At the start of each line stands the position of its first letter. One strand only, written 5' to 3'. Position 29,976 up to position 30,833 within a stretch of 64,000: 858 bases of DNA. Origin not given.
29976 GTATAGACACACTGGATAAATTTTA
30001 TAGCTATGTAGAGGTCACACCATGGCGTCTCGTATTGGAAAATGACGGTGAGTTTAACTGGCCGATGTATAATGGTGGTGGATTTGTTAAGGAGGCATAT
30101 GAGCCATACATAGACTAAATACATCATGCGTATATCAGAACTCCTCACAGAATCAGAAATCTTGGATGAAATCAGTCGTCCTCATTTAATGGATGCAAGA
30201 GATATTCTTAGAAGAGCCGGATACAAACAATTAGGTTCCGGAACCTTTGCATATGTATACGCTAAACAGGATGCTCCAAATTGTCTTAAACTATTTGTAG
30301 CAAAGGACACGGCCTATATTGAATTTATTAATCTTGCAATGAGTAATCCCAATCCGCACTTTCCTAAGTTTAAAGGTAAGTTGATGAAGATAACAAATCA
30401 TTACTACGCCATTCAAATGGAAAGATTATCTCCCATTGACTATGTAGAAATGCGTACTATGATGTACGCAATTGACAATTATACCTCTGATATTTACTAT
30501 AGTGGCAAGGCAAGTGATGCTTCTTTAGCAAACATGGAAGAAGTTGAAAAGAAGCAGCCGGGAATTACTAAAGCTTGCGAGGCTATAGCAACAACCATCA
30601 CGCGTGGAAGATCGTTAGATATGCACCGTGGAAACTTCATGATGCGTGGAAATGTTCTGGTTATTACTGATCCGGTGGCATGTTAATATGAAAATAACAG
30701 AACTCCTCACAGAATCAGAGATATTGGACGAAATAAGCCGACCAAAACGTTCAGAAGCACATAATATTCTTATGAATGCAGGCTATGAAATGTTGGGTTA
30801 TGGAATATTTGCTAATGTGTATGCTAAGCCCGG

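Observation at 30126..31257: Tandem pair of minimal protein-kinase-like genes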

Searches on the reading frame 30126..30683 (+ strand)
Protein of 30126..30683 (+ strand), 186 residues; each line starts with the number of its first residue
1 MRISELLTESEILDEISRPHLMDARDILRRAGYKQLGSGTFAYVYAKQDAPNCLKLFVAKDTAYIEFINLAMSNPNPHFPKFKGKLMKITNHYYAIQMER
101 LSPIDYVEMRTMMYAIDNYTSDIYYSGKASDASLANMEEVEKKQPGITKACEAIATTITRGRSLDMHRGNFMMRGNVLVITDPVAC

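Call 7: search_protein_families(library=pfam, proteins=[window:30126-30683:+], max_evalue=10)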
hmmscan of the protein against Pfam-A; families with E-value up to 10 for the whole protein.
window:30126-30683:+ (186 aa): 1 family
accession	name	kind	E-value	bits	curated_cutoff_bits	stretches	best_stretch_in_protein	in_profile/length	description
PF05718.17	Pox_int_trans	-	0.048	12.8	22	1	99-152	130-181/382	Poxvirus intermediate transcription factor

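Call 8: search_protein_families(library=phrogs, proteins=[window:30126-30683:+], max_evalue=1)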
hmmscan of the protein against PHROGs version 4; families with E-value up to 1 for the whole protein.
window:30126-30683:+ (186 aa): 5 families
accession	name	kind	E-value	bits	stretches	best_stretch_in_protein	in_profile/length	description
phrog_15752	-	other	4.6e-18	66.4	1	26-186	62-239/260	protein kinase; inhibitor of host transcription; positively regulates RNaseIII; negatively on RNaseE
phrog_3809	-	unknown function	1.8e-09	38.5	2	132-185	142-204/254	-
phrog_2828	-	other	1.8e-06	28.4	1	28-185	65-217/366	serine-threonine kinase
phrog_18305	-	other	0.00036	21.2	1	27-184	41-184/284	kinase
phrog_22416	-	unknown function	0.16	12.5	1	58-181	66-186/234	-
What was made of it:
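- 30126..30686 (+): kinA: 186-aa stand-alone T7K-family (gp0.7-type) protein kinase. Key residues: G-loop 36-41, K55, D165-x-H-x-x-N170, D182-P-V. PHROG 15752 E 4.6e-18 (call 8).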

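Call 10: search_solved_structures(query=window:30126-30683:+, max_evalue=10, show_alignments=2)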
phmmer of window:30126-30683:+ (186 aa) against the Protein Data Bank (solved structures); distinct sequences matched with E-value up to 10: 2.
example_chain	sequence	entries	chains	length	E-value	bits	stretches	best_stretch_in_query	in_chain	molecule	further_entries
6vvc_A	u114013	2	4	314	1.4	12.2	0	77-109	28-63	Dot/Icm T4SS effector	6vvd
6vve_A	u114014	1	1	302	1.7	11.8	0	77-109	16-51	Dot/Icm T4SS effector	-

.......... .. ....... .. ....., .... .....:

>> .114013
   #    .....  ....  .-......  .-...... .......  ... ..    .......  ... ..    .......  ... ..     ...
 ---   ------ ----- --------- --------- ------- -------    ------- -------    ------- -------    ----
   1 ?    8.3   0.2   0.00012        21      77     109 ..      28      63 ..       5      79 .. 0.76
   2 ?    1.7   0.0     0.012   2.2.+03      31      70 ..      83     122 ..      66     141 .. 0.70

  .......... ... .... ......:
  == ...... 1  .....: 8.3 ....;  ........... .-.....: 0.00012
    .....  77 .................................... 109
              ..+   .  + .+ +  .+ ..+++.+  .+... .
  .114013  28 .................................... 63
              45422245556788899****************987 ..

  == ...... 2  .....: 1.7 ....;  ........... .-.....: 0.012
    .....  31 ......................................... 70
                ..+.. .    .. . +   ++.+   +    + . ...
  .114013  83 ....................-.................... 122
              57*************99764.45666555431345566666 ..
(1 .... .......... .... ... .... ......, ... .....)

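Call 11: search_dna_similar(query=window:30126-30683:+, collection=phages, mode=protein, max_rows=40, max_evalue=0.01)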
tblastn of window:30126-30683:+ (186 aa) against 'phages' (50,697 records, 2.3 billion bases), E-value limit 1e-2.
Records with a match: 39; places in all: 39; records where one place covers at least 80% of the query: 39.
Best place of each record, by identity: <60% 39.
By first word of the organism name: Pseudomonas 25; Rhizobium 4; Escherichia 4; Stenotrophomonas 1; Yersinia 1; Vibrio 1; Xylella 1; Salmonella 1; Citrobacter 1.
By host as written in the record: Pseudomonas putida KT2440 and Paw85 21; Escherichia coli 4; Pseudomonas syringae pv. actinidiae 2; Stenotrophomonas maltophilia D1571 1; Rhizobium phaseoli KIM5 1; Pseudomonas poae Z9_5 1; Yersinia enterocolitica 1; Rhizobium phaseoli BRASIL5 1; and 7 more.
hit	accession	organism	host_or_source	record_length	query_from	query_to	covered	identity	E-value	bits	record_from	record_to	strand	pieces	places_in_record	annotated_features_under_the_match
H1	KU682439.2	Stenotrophomonas phage vB_SmaS-DLP_6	Stenotrophomonas maltophilia D1571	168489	2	184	98%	28.4%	2e-8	59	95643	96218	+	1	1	kinase protein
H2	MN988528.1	Rhizobium phage RHph_N37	Rhizobium phaseoli KIM5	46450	21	183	88%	27.5%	6e-6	51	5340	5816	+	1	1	putative protein kinase protein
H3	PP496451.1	Pseudomonas phage vB_PpuP-Hammaste-2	Pseudomonas putida KT2440 and Paw85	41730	25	184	86%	27.9%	1e-7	56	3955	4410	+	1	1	protein kinase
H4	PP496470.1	Pseudomonas phage vB_PpuP-SKa-3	Pseudomonas putida KT2440 and Paw85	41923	25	184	86%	27.9%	2e-7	56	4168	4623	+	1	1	protein kinase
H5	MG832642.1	Escherichia phage HZ2R8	Escherichia coli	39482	31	185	83%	28.7%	1e-3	44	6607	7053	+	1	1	protein kinase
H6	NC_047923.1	Escherichia phage HZ2R8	Escherichia coli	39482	31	185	83%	28.7%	1e-3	44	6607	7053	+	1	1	serine-threonine kinase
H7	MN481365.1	Escherichia phage vB_EcoP_PHB19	Escherichia coli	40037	31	185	83%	28.6%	2e-3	44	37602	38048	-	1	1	protein kinase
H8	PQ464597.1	Pseudomonas phage Milchi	Pseudomonas poae Z9_5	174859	26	185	86%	27.5%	4e-4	46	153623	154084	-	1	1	protein kinase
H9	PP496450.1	Pseudomonas phage vB_PpuP-Laguja-2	Pseudomonas putida KT2440 and Paw85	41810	25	184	86%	27.3%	2e-6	53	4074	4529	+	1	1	protein kinase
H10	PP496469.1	Pseudomonas phage vB_PpuP-Kompost-1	Pseudomonas putida KT2440 and Paw85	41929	25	184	86%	27.3%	5e-6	51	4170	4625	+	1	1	protein kinase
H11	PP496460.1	Pseudomonas phage vB_PpuP-Luutsna-1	Pseudomonas putida KT2440 and Paw85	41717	25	185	87%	26.7%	5e-7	54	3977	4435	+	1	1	protein kinase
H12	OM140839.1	Pseudomonas phage ZY21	Pseudomonas syringae pv. actinidiae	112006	16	184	91%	25.4%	8e-3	42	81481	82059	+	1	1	hypothetical protein (x2)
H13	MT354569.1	Pseudomonas phage phiK7B1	Pseudomonas syringae pv. actinidiae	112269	16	184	91%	25.4%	8e-3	42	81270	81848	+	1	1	hypothetical protein (x2)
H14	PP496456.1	Pseudomonas phage vB_PpuP-KiKu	Pseudomonas putida KT2440 and Paw85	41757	25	185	87%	26.6%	3e-6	52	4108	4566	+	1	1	protein kinase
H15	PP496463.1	Pseudomonas phage vB_PpuP-Mora-3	Pseudomonas putida KT2440 and Paw85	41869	25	184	86%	26.7%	2e-6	53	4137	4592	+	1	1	protein kinase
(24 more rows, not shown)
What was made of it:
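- tblastn finds 39 phage records at 23-28% identity, almost all annotated as protein kinase (call 11).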

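Call 13: find_homologous_proteins(query=window:30126-30683:+, max_evalue=0.001)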
Query window:30126-30683:+ (186 aa): 31 proteins with E <= 0.001 among 90 candidates.
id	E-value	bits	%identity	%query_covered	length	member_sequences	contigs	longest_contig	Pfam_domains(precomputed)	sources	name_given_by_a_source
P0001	1.0e-105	369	100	89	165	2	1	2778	PF27024.1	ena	-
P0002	2.7e-73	264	66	99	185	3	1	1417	PF27024.1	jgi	-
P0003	7.7e-51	190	53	99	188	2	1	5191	PF27024.1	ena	-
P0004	1.2e-50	190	52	99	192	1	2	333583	PF27024.1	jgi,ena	jgi:hypothetical protein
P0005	3.8e-50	188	53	99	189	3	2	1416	PF27024.1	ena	-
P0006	1.4e-49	186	52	98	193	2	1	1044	-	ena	-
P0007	8.7e-49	184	54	98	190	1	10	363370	-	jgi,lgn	-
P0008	8.1e-48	181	49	99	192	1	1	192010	PF27024.1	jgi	jgi:hypothetical protein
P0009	1.1e-47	180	49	99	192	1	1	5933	PF27024.1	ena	-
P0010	3.3e-47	179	51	99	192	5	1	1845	-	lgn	-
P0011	5.2e-47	178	48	99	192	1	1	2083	PF27024.1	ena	-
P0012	1.6e-46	176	46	99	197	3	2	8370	PF27024.1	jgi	-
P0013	2.6e-46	176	51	100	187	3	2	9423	-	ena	-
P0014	3.9e-46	175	49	99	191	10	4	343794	-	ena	-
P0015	4.1e-46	175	50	99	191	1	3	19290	-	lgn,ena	-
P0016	1.1e-45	174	49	99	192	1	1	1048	PF27024.1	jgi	jgi:hypothetical protein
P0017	1.6e-45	173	49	99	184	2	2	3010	PF27024.1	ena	-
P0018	2.0e-45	173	49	99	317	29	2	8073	PF27024.1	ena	-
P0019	6.7e-44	168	51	99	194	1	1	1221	PF27024.1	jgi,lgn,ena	-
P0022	1.3e-38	151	51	87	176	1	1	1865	PF27024.1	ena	-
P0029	3.4e-30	123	38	99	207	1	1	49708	PF27024.1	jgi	jgi:hypothetical protein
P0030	1.9e-28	118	33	93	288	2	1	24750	PF27024.1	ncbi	-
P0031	2.6e-15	75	33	92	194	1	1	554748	PF27024.1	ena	-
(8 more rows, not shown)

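Call 19: find_related_loci(query=A1, collection=viral_contigs, flank=4000)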
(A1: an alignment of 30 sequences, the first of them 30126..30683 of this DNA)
Query A1 (186 aa) in viral_contigs; peptide patterns used: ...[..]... (x = any residue, [..] = any of these).
28 stretches matched a pattern; 5 encode a relative of the query (tblastn E <= 1e-3); 5 distinct loci.
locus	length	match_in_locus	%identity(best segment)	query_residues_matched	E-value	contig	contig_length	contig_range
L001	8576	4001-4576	52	1-185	8e-60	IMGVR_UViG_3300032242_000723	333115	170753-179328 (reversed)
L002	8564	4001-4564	54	1-183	2e-57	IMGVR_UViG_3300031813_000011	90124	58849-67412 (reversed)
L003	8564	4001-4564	54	1-183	2e-57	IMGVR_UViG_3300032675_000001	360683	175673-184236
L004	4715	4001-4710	46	1-185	2e-55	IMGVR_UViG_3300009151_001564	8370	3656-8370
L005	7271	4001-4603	43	1-185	3e-46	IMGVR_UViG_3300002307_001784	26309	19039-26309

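Call 20: find_encoding_contigs(protein=P0005, flank=3000, max_places=4)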
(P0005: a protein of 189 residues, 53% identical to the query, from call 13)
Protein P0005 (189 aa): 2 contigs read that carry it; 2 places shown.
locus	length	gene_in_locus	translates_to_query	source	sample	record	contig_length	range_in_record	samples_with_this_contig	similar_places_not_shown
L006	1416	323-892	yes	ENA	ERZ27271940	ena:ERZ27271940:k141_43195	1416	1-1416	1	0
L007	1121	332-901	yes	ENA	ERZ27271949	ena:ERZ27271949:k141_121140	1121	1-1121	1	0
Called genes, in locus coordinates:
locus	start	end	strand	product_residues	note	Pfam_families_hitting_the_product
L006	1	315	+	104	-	?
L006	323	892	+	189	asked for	PF27024:Phage_T7_kinase (weak)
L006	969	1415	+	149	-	?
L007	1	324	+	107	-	?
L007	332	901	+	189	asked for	PF27024:Phage_T7_kinase (weak)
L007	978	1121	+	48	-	?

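Call 21: find_encoding_contigs(protein=P0001, flank=3000, max_places=4)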
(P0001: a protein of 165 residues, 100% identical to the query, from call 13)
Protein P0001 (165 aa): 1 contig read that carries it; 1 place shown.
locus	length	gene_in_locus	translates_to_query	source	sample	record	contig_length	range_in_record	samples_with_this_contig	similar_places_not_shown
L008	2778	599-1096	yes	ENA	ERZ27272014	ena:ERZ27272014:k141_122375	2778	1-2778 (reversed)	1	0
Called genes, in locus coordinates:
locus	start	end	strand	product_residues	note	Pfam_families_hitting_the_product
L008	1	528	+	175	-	?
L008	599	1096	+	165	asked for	PF27024:Phage_T7_kinase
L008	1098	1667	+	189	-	PF27024:Phage_T7_kinase (weak)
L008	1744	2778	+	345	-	?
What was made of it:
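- Precomputed PF27024 = Phage_T7_kinase on the window's own proteins and on many of the close homologues (calls 13, 20, 21).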

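Call 27: predict_structure(alignment_id=A1)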
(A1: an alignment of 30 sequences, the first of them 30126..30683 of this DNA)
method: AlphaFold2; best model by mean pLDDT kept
length: 186 residues; sequences in the alignment: 30
mean_pLDDT: 90.2   pTM: 0.83
mean pLDDT of the five models: 90.2, 88.5, 88.5, 87.9, 86.7
residues with pLDDT >= 90: 149; 70-90: 19; 50-70: 12; < 50: 6
segments of 3 or more residues with pLDDT < 50: 1-3
pLDDT, mean of each block of 10 residues (from residue 1): 48 63 92 93 94 96 96 97 94 96 83 95 97 97 98 96 92 96 93
secondary structure, 60 per line:
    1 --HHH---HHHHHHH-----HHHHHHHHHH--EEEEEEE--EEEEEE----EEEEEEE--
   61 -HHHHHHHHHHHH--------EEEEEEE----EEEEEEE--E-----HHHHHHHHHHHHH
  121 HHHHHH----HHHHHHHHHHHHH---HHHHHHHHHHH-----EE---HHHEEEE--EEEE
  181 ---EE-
elements in order: H9-15 H21-30 E33-39 E42-47 E52-58 H62-73 E82-88 E93-99 H108-126 H131-143 H147-157 E171-174 E177-180
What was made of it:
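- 30126..30686 (+): AF2 pLDDT 90.2 (call 27).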

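Call 29: search_protein_representatives(alignment_id=A1)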
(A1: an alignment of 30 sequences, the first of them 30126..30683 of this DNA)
Query: 30 sequences, 197 profile positions. Proteins with E-value up to 0.001 (for the whole library): 5053; up to 1e-10: 2169; up to 1e-30: 299. The best 150 are listed.
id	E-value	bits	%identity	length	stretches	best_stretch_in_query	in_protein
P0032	9.0e-139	476.3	-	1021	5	22-192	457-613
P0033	1.9e-121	419.8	-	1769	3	11-191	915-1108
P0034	9.5e-116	401.2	-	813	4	18-191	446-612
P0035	1.5e-101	354.9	-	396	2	13-197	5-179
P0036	5.4e-85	300.8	-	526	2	11-192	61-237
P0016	7.2e-79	280.8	-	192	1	1-191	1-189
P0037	1.1e-73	263.9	-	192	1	1-190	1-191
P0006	6.3e-72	258.2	-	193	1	1-190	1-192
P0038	2.3e-71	256.4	-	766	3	1-192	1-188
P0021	1.3e-67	244.1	-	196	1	1-190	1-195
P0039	2.5e-66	239.9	-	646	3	22-191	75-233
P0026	7.6e-65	235.1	-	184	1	1-191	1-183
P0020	1.1e-64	234.6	-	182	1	1-190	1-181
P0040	9.8e-64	231.4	-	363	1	6-190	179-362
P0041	1.7e-63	230.7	-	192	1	1-191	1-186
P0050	4.2e-59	216.3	-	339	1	4-190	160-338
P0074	1.2e-50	188.7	-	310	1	6-193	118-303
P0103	1.4e-46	175.4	-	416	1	10-189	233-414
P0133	2.0e-43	165.2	-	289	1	6-192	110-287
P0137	6.3e-43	163.5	-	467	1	9-191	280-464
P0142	1.2e-42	162.6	-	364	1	11-191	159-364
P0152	5.1e-42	160.6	-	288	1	10-193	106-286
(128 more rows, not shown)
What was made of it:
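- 5,053 cluster representatives reach E<=1e-3, and most of the best 150 are 175-200 aa ending at the profile's end (call 29).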

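Call 34: fold_search(model_id=the predicted structure, library=viral)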
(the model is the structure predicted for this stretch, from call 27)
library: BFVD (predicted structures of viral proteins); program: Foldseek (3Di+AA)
matches with E <= 10: 1124; with E <= 0.001: 107
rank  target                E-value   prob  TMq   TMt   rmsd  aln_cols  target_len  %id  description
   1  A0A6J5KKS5            3.1e-12  1.00  0.70  0.62   6.8       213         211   29  Uncharacterized protein [uncultured Caudovirales phage]
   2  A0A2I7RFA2            1.5e-11  1.00  0.70  0.43   2.9       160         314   24  (no name in the UniProt tables at hand)
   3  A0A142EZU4            8.4e-11  1.00  0.68  0.67   4.6       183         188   28  (no name in the UniProt tables at hand)
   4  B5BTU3                8.4e-11  1.00  0.59  0.50   6.6       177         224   26  Protein kinase-like [Ralstonia phage RSB1]
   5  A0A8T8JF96            9.5e-11  1.00  0.61  0.50   6.5       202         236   19  Protein kinase [Enterobacter phage IME278]
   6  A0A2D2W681            1.6e-10  1.00  0.69  0.39   4.7       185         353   18  Protein kinase [Pectobacterium phage DU_PP_II]
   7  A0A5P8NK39            1.6e-10  1.00  0.64  0.31   5.5       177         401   21  Protein kinase [Pantoea phage vB_PagP-SK1]
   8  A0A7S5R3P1            1.8e-10  1.00  0.68  0.35   4.6       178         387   23  (no name in the UniProt tables at hand)
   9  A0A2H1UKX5            3.2e-10  1.00  0.67  0.49   4.8       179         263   17  Protein kinase [Yersinia phage fPS-53]
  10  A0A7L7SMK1            3.9e-10  1.00  0.67  0.28   3.9       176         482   22  (no name in the UniProt tables at hand)
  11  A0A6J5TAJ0            5.6e-10  1.00  0.57  0.51   8.1       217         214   22  Uncharacterized protein [uncultured Caudovirales phage]
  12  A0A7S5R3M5            6.0e-10  1.00  0.67  0.58   6.4       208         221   24  (no name in the UniProt tables at hand)
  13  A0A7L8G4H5            8.1e-10  1.00  0.66  0.51   6.6       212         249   17  Uncharacterized protein [Rhizobium phage Palo]
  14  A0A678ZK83            9.1e-10  1.00  0.63  0.32   4.4       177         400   21  Seryl-threonyl protein kinase [Pectobacterium phage Q19]
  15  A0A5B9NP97            1.1e-09  1.00  0.66  0.34   3.9       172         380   21  Protein kinase [Klebsiella phage vB_KpnP_NahiliMali]
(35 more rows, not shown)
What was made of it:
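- Foldseek against BFVD gives phage 'protein kinase' entries at E 1e-10 to 1e-12 (call 34).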
